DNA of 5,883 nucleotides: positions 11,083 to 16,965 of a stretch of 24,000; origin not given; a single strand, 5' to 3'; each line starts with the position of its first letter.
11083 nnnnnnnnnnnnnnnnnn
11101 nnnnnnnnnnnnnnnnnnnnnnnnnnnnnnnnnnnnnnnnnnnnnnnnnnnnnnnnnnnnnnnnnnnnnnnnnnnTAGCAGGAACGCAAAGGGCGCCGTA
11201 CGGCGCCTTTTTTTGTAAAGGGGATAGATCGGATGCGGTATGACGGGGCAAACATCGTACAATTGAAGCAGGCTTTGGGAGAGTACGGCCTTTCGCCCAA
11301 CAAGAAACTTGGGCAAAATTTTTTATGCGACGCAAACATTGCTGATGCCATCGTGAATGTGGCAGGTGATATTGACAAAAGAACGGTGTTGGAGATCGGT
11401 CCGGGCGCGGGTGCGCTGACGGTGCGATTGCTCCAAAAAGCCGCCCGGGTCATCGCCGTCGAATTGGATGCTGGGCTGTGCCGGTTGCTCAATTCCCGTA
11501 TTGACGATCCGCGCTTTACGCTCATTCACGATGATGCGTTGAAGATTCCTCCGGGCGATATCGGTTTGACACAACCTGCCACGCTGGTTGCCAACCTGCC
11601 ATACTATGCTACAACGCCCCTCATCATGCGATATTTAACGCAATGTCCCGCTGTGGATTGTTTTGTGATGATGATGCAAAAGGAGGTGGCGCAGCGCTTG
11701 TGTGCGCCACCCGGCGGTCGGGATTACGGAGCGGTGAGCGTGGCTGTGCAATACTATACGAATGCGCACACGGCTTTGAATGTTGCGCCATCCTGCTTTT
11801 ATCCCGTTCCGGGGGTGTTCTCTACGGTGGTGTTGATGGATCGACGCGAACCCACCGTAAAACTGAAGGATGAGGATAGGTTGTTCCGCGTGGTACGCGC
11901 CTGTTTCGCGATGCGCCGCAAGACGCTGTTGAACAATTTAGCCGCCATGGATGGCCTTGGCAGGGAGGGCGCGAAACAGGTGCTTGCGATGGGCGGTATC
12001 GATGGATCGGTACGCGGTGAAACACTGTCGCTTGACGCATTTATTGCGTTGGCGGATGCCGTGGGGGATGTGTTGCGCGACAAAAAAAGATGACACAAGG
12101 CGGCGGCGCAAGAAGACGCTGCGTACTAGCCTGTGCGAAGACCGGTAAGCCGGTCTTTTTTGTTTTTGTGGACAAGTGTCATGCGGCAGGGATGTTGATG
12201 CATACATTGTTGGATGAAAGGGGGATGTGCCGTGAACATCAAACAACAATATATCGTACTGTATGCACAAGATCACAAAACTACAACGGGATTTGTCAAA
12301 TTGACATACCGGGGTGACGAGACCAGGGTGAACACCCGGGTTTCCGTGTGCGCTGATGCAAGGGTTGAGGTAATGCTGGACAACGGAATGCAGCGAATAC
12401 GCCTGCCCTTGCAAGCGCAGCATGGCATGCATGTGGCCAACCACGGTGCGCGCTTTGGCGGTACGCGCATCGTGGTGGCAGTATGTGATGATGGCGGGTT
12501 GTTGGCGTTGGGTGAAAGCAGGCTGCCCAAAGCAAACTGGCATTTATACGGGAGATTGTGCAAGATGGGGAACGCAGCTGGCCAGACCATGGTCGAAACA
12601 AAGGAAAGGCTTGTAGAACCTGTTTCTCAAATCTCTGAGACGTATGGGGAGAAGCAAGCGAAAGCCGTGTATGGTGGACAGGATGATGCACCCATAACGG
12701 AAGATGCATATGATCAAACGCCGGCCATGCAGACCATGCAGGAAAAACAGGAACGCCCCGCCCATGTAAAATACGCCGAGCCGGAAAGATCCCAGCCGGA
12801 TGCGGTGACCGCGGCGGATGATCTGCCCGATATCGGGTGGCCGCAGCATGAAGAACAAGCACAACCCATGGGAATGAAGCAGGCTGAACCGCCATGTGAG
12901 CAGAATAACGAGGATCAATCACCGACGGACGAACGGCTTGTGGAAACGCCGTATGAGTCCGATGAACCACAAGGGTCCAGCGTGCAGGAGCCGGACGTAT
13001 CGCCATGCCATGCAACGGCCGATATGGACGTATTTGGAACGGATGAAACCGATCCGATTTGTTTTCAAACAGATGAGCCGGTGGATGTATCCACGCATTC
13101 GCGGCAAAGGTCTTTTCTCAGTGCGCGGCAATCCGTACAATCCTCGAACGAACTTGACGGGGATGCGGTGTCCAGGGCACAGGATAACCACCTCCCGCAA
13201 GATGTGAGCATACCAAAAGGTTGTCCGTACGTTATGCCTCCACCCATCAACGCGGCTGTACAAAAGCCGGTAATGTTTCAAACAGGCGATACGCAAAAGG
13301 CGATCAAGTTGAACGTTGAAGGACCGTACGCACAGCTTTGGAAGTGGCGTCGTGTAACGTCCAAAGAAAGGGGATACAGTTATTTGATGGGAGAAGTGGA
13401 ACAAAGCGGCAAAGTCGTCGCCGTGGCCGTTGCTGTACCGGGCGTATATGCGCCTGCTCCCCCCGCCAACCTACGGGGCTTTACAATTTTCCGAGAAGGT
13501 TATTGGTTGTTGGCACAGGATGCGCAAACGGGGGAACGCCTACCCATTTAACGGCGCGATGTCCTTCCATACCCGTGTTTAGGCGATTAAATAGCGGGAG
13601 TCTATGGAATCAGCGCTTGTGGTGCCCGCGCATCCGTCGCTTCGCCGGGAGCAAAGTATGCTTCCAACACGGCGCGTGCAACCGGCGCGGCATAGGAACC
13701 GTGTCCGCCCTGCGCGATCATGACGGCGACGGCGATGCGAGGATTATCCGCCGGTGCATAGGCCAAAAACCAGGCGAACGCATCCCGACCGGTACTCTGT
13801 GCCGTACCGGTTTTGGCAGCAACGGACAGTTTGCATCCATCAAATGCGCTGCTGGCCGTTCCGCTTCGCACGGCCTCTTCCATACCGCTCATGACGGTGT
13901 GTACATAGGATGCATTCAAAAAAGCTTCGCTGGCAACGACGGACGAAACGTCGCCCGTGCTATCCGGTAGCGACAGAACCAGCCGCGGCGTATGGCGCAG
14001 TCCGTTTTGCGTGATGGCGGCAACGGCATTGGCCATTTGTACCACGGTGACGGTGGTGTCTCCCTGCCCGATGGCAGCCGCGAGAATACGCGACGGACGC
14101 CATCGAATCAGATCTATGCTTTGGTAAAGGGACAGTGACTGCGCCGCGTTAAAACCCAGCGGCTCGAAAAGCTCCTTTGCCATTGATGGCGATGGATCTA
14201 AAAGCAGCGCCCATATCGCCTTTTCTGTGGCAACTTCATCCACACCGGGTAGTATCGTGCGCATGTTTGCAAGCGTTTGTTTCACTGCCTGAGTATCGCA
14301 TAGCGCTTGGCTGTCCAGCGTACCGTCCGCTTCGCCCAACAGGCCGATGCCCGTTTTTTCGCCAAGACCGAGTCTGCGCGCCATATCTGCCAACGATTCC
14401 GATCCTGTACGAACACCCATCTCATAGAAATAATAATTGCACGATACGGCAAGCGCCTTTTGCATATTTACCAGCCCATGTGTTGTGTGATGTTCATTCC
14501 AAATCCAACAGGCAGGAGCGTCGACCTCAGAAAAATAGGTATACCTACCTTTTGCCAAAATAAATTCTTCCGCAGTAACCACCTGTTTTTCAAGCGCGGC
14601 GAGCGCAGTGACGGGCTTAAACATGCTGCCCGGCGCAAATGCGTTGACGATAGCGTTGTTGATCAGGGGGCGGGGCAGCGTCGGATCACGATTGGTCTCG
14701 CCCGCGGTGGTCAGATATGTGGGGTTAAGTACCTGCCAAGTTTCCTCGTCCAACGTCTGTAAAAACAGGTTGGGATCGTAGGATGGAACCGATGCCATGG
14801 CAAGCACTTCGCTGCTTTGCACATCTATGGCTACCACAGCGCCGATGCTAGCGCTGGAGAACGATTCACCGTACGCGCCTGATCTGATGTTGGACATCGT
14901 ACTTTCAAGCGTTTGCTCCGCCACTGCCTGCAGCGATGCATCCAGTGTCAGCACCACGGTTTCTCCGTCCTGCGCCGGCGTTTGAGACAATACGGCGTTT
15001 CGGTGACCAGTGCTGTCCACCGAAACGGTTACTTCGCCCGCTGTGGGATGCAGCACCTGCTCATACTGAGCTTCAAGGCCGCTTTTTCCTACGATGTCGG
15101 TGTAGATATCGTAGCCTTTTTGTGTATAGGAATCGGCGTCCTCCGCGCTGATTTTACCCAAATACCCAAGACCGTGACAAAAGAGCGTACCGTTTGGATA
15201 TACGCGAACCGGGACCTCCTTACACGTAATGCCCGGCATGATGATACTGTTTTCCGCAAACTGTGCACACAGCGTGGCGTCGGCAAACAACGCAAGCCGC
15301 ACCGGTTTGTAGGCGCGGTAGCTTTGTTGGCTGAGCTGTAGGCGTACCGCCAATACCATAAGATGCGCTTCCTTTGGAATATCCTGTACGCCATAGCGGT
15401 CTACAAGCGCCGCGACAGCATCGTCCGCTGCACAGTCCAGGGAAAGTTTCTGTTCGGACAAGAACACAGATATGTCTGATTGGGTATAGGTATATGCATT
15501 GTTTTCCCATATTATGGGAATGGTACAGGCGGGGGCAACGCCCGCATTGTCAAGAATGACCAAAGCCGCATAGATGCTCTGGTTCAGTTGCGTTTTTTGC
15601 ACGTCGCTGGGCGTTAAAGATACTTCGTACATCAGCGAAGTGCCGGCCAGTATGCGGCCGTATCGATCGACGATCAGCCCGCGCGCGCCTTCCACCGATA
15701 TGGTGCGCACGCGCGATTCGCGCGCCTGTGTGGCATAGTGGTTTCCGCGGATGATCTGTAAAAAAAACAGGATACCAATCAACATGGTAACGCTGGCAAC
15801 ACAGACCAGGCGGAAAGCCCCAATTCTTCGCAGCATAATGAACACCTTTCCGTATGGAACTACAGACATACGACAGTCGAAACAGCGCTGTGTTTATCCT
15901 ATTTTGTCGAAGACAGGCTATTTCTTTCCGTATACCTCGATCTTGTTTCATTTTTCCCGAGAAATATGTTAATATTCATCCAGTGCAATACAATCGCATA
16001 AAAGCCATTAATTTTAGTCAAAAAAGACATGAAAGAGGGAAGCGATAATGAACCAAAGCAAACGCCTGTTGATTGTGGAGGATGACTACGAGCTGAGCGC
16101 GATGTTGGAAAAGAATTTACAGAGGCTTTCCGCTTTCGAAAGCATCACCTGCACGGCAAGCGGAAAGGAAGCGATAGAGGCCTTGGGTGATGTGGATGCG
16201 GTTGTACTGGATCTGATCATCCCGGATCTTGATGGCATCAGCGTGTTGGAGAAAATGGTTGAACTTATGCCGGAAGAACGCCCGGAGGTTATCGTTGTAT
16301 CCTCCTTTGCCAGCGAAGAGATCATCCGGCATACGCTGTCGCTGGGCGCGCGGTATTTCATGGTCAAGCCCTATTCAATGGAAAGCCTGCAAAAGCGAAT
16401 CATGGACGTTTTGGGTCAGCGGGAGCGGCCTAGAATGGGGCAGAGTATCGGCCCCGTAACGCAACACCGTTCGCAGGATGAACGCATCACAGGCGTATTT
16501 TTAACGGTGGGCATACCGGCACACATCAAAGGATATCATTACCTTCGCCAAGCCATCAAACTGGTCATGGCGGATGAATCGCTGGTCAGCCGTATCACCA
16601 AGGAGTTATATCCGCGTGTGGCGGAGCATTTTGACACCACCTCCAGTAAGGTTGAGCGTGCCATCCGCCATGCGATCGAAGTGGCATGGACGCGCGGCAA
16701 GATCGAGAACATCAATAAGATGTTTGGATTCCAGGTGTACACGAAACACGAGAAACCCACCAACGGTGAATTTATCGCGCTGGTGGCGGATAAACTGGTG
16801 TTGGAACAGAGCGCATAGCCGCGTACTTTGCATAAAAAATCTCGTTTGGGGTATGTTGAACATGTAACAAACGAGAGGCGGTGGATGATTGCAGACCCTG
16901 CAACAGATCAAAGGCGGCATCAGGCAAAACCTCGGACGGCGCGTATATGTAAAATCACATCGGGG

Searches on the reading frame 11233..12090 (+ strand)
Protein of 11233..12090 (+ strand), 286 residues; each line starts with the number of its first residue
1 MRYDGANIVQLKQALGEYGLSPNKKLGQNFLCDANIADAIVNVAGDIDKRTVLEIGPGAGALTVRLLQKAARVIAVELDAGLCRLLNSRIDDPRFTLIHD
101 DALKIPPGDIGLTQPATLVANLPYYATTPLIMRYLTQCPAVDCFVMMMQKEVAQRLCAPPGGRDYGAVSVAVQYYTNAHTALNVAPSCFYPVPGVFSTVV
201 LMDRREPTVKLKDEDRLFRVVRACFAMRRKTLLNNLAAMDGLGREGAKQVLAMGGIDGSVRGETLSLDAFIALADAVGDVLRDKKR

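Call 49: search_protein_families(library=pfam, proteins=[window:11233-12090:+], max_evalue=0.00001)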
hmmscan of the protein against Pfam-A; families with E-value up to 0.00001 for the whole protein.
window:11233-12090:+ (286 aa): 1 family
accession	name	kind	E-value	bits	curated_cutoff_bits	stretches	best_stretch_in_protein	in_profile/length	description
PF00398.26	RrnaAD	-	2.3e-54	184.7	24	1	22-266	4-250/263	Ribosomal RNA adenine dimethylase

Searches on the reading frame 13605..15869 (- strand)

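Call 49: search_protein_families(library=pfam, proteins=[window:13605-15869:-], max_evalue=0.00001)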
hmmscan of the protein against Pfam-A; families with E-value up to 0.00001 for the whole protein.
window:13605-15869:- (755 aa): 2 families
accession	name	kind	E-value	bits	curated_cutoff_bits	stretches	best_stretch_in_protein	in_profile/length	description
PF00905.27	Transpeptidase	-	9.8e-57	192.9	22.1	1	343-736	1-299/299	Penicillin binding protein transpeptidase domain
PF03717.20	PBP_dimer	-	2.7e-35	122.8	24.4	1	60-290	3-175/180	Penicillin-binding Protein dimerisation domain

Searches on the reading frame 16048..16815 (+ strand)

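Call 49: search_protein_families(library=pfam, proteins=[window:16048-16815:+], max_evalue=0.00001)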
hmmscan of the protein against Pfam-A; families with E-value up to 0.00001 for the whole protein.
window:16048-16815:+ (256 aa): 2 families
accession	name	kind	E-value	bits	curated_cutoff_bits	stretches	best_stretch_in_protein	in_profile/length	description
PF08769.17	Spo0A_C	-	2e-41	140.6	25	1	147-250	1-104/104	Sporulation initiation factor Spo0A C terminal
PF00072.30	Response_reg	-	8.1e-17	61.8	30.2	1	8-118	2-110/111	Response regulator receiver domain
